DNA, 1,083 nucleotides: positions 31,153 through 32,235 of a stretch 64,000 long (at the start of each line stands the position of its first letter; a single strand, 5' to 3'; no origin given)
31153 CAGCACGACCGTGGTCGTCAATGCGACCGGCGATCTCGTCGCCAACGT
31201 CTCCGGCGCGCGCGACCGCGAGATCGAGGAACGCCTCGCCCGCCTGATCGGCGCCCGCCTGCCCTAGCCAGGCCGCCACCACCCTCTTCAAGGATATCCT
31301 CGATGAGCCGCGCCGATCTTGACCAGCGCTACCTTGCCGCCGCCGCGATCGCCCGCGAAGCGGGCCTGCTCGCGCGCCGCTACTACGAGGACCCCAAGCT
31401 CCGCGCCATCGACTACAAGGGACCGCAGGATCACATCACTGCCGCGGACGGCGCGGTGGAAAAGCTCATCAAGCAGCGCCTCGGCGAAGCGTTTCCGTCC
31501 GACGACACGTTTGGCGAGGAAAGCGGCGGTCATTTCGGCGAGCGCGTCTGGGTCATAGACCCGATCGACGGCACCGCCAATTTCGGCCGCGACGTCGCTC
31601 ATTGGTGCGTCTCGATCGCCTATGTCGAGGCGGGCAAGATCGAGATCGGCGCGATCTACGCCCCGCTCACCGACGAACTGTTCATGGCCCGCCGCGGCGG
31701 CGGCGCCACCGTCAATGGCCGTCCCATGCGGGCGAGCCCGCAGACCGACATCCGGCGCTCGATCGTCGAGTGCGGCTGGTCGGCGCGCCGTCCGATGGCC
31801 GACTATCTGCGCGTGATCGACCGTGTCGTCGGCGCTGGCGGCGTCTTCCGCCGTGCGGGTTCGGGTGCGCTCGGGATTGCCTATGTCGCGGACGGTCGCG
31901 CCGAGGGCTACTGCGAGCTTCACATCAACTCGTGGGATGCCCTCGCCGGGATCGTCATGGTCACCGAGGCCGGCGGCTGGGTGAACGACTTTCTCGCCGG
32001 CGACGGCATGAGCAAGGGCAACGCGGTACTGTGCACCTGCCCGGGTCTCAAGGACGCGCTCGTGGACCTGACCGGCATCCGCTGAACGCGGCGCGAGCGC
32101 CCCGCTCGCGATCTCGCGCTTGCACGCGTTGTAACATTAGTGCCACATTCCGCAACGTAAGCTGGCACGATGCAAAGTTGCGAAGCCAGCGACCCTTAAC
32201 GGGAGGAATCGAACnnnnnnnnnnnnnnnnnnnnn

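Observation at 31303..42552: FbpA/AfuA-type ABC importer with tandem-duplicated binding proteins inside an inositol-related neighbourhood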

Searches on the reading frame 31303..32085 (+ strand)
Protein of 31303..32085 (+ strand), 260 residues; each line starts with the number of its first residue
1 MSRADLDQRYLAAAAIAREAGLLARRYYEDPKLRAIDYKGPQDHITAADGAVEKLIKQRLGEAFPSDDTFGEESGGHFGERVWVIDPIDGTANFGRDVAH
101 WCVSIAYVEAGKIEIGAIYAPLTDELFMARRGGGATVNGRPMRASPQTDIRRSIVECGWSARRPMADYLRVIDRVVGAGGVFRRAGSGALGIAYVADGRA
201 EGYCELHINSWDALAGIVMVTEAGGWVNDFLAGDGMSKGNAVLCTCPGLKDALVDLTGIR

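Call 3: search_protein_families(library=pfam, proteins=[window:31303-32085:+])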
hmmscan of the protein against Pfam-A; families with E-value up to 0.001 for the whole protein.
window:31303-32085:+ (260 aa): 1 family
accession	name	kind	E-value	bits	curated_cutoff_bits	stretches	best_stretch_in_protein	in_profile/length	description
PF00459.30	Inositol_P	-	1e-55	189.6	27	1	6-232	2-240/271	Inositol monophosphatase family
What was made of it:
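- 31303..32085 (+): Cytoplasmic IMPase-family phosphatase, a dedicated paralog. Predicted to dephosphorylate the imported ligand. Pfam Inositol_P, E 1e-55 (call 3).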

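Call 4: search_protein_families(library=ncbifam, proteins=[window:31303-32085:+])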
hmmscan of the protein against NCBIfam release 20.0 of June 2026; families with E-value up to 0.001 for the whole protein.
window:31303-32085:+ (260 aa): 7 families
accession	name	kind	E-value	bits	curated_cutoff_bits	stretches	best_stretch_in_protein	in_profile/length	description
NF008027.1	PRK10757.1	equivalog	4.4e-48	163.5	332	1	14-245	9-246/267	inositol-1-monophosphatase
TIGR02067.1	his_9_HisN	equivalog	6.5e-39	133.9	275.15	1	13-255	5-249/252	histidinol-phosphatase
NF009321.0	PRK12676.1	equivalog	3.3e-26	91.9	264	1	46-230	45-229/264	bifunctional fructose-bisphosphatase/inositol-phosphate phosphatase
TIGR01331.1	bisphos_cysQ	equivalog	4.7e-25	88.6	228.8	1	14-229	6-226/250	3'(2'),5'-bisphosphate nucleotidase CysQ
NF008182.0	PRK10931.1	equivalog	2.8e-17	62.6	379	1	14-230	6-223/246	3'(2'),5'-bisphosphate nucleotidase CysQ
TIGR01330.1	bisphos_HAL2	equivalog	2.1e-12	46.5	267.05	1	70-121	125-174/359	3'(2'),5'-bisphosphate nucleotidase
NF010678.0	PRK14076.1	equivalog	1.7e-09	37.1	493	1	61-229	62-250/570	bifunctional NADP phosphatase/NAD kinase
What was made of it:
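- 31303..32085 (+): Best NCBIfam match is inositol-1-monophosphatase, but below its cutoff (163 against 332 bits, call 4).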
